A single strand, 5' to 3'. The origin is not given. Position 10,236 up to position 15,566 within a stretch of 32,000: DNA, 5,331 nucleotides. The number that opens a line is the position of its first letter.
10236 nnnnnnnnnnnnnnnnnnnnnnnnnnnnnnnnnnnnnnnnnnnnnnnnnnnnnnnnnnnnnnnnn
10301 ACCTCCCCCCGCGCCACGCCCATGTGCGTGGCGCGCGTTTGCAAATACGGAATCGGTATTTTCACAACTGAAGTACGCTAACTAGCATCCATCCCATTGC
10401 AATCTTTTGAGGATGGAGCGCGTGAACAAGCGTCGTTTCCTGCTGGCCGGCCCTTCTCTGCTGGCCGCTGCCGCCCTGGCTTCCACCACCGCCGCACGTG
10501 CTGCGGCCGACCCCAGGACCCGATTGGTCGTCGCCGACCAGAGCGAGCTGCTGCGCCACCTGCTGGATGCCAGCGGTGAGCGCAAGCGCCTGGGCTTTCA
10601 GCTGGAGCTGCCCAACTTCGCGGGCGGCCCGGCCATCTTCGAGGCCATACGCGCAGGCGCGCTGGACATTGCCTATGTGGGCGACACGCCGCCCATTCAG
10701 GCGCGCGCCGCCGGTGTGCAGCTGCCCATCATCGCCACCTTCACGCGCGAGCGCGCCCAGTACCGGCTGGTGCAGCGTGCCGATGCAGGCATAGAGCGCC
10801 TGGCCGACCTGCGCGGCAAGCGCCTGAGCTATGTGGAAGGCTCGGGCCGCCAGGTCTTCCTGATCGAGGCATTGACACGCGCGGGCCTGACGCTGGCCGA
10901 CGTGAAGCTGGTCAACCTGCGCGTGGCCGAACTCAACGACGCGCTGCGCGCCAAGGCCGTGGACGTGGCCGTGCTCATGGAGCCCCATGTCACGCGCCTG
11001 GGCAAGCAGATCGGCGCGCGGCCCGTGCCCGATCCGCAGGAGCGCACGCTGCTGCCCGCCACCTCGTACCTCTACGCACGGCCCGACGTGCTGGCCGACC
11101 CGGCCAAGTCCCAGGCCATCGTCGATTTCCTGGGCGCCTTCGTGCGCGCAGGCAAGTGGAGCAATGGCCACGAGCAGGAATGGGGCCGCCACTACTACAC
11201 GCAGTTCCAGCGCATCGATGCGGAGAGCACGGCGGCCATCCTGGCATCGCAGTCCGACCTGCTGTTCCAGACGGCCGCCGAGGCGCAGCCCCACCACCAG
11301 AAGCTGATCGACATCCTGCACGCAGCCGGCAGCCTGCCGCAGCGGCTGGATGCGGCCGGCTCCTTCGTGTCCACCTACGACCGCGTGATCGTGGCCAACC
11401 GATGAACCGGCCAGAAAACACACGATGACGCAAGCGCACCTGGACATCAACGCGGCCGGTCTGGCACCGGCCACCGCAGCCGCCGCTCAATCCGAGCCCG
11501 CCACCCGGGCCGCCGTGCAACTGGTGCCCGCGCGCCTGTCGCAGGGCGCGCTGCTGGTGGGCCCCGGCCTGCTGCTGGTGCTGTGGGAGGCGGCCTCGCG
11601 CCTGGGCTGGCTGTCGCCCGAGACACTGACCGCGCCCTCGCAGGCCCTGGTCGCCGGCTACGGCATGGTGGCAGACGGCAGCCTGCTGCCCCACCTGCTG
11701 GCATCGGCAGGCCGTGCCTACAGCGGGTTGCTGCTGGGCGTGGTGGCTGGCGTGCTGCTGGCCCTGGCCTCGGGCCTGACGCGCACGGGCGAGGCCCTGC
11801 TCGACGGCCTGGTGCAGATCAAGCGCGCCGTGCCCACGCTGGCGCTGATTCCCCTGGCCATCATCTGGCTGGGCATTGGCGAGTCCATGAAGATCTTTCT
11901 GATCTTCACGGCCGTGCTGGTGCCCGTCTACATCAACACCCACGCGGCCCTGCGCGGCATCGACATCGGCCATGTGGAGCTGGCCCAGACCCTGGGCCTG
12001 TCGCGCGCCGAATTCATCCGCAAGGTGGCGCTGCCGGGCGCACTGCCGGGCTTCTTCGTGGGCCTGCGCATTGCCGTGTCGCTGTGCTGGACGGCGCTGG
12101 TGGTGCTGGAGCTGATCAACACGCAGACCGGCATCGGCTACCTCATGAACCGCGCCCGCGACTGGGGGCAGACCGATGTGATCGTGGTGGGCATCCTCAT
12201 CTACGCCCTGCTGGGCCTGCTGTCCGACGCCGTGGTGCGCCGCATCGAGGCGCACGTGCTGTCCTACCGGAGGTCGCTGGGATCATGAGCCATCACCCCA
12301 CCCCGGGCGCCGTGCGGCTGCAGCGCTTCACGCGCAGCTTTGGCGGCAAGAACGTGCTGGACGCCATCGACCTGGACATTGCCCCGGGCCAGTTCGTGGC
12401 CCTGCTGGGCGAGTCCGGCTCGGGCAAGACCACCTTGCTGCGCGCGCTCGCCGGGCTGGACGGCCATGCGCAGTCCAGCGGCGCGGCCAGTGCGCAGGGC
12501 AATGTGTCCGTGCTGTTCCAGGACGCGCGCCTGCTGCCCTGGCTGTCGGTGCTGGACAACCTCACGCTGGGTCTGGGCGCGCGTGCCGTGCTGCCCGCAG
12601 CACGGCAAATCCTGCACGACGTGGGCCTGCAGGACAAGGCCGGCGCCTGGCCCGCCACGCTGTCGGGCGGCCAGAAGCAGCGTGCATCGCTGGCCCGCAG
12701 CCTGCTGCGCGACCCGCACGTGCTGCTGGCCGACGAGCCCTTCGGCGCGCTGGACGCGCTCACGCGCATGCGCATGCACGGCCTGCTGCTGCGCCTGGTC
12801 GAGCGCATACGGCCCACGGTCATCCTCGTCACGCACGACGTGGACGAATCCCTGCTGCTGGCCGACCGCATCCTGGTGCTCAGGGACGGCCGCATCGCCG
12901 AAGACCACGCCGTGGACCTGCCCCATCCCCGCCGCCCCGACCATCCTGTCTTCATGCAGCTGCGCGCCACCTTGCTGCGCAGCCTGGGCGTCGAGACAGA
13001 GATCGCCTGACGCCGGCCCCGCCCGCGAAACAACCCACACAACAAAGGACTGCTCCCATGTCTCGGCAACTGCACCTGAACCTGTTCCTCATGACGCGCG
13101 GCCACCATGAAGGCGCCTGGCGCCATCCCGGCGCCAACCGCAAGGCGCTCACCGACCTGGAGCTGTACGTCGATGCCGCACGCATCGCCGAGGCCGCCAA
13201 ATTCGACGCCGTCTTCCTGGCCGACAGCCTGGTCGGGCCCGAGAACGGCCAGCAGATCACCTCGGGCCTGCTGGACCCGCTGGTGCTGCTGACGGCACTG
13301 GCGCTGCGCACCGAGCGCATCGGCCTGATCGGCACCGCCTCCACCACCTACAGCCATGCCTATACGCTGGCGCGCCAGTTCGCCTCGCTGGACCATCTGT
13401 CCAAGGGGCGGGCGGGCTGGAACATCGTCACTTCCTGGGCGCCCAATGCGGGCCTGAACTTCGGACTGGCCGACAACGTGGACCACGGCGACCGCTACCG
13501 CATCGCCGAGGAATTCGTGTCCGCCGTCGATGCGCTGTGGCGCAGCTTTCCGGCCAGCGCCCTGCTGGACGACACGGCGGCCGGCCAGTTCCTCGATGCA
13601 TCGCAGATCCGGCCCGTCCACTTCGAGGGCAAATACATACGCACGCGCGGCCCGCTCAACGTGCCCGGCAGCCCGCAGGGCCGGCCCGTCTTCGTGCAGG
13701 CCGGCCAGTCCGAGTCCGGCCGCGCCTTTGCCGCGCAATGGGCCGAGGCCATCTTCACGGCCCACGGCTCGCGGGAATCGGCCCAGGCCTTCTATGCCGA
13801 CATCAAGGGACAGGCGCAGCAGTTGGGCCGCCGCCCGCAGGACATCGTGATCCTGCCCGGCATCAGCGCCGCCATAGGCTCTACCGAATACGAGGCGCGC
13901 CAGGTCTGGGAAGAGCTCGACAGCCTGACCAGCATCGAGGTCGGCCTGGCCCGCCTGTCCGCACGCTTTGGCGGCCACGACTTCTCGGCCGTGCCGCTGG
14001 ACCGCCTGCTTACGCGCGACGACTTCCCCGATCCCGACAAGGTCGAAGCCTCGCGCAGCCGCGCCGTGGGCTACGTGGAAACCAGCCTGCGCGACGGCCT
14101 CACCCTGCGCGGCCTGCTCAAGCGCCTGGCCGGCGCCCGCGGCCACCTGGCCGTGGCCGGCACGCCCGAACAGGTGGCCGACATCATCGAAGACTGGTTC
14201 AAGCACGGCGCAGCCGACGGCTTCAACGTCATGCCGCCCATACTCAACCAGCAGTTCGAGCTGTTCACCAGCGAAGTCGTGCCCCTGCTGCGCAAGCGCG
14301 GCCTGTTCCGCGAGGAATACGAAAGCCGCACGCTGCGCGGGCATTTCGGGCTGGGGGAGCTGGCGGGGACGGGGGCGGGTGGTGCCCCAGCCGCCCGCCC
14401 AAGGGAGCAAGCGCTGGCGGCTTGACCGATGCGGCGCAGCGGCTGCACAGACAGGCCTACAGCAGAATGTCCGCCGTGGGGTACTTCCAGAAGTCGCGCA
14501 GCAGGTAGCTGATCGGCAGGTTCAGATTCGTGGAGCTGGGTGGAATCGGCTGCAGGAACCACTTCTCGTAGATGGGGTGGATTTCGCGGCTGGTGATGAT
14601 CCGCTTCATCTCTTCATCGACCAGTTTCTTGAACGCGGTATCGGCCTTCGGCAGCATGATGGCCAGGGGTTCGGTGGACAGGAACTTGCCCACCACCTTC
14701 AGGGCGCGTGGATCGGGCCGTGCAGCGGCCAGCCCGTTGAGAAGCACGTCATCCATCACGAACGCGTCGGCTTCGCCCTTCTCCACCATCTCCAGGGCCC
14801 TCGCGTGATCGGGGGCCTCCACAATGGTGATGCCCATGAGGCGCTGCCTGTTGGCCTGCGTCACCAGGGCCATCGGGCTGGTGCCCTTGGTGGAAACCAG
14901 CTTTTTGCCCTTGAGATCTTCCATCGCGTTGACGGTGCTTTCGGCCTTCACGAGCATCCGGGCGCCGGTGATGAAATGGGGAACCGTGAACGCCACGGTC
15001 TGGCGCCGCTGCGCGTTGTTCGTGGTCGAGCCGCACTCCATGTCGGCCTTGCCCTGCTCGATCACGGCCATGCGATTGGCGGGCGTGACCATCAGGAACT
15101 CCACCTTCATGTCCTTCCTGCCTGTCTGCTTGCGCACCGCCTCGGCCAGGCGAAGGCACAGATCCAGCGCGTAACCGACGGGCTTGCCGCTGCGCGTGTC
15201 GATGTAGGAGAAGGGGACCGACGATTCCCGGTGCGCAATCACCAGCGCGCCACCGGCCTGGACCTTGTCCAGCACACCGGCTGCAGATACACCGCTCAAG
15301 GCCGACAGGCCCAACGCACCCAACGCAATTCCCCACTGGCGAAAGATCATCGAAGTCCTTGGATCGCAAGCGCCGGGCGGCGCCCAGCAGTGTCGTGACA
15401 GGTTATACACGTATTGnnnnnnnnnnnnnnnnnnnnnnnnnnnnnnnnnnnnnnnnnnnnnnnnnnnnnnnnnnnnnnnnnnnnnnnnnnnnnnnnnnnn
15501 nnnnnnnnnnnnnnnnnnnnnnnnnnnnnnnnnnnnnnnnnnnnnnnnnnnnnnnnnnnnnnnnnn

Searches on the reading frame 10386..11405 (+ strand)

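Call 14: search_protein_families(library=pfam, proteins=[window:10386-11405:+], max_evalue=0.001)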
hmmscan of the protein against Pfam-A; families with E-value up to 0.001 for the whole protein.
window:10386-11405:+ (339 aa): 5 families
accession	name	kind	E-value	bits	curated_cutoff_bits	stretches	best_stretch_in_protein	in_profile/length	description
PF09084.16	NMT1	-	1e-12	48.9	20.5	1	83-197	33-147/216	NMT1/THI5 like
PF12974.12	Phosphonate-bd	-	9.8e-10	38.6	27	1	67-196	25-161/242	ABC transporter, phosphonate, periplasmic substrate-binding protein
PF13379.11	NMT1_2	-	4.8e-09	36.8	24.7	1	64-260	28-239/252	NMT1-like family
PF16868.10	NMT1_3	-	0.00017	21.7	27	1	112-199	81-168/289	NMT1-like family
PF04069.17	OpuAC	-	0.00017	21.7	21.2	1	67-203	26-182/257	Substrate binding domain of ABC-type glycine betaine transport system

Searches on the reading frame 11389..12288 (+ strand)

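Call 14: search_protein_families(library=pfam, proteins=[window:11389-12288:+], max_evalue=0.001)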
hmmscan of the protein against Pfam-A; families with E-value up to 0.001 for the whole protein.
window:11389-12288:+ (299 aa): 1 family
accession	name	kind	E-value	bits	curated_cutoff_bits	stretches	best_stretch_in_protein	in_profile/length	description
PF00528.27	BPD_transp_1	-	8.9e-29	101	26.4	1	117-290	1-182/184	Binding-protein-dependent transport system inner membrane component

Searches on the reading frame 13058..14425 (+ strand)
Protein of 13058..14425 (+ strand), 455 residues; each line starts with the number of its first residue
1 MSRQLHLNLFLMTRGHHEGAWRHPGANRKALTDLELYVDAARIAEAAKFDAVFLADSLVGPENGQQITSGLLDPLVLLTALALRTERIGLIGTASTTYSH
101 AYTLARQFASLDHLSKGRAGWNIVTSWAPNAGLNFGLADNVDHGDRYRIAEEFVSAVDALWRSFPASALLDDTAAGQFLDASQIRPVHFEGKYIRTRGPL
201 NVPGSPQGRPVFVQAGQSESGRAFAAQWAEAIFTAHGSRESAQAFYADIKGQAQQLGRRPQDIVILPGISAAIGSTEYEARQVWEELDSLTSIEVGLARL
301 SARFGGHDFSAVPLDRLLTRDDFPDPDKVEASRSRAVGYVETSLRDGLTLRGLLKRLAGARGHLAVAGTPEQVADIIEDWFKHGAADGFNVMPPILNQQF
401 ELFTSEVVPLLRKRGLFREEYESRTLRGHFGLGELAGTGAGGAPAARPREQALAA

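Call 74: search_protein_families(library=pfam, proteins=[window:13058-14425:+], max_evalue=0.001)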
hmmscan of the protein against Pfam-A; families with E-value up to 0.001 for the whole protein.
window:13058-14425:+ (455 aa): 1 family
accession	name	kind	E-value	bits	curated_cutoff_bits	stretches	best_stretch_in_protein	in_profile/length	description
PF00296.26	Bac_luciferase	-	1.4e-43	149.9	27.9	1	22-385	15-312/314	Luciferase-like monooxygenase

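Call 77: search_protein_families(library=padloc, proteins=[window:13058-14425:+], max_evalue=0.00001)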
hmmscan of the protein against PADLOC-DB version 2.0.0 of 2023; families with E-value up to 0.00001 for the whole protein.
window:13058-14425:+ (455 aa): 0 families

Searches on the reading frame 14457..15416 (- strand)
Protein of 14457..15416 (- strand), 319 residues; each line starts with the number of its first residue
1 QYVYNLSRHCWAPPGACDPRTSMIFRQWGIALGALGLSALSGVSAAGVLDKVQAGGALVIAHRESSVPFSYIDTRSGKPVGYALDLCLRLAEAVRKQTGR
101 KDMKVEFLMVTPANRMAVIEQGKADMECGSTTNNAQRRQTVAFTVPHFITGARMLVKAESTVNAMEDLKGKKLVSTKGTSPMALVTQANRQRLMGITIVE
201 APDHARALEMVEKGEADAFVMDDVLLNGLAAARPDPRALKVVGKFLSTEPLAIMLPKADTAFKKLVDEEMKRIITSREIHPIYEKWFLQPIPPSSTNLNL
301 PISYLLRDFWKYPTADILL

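Call 14: search_protein_families(library=pfam, proteins=[window:14457-15416:-], max_evalue=0.001)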
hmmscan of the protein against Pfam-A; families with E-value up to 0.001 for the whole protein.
window:14457-15416:- (319 aa): 3 families
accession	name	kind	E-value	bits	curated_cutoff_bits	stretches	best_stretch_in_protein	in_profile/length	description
PF00497.25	SBP_bac_3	-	9.1e-27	93.9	26.4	1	58-288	1-131/132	Bacterial extracellular solute-binding proteins, family 3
PF12974.12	Phosphonate-bd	-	5.4e-06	26.4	27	1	90-244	19-186/242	ABC transporter, phosphonate, periplasmic substrate-binding protein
PF09084.16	NMT1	-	2.3e-05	24.9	20.5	0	196-276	23-99/216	NMT1/THI5 like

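Call 77: search_protein_families(library=padloc, proteins=[window:14457-15416:-], max_evalue=0.00001)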
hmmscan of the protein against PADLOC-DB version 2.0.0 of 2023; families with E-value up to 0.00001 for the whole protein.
window:14457-15416:- (319 aa): 0 families
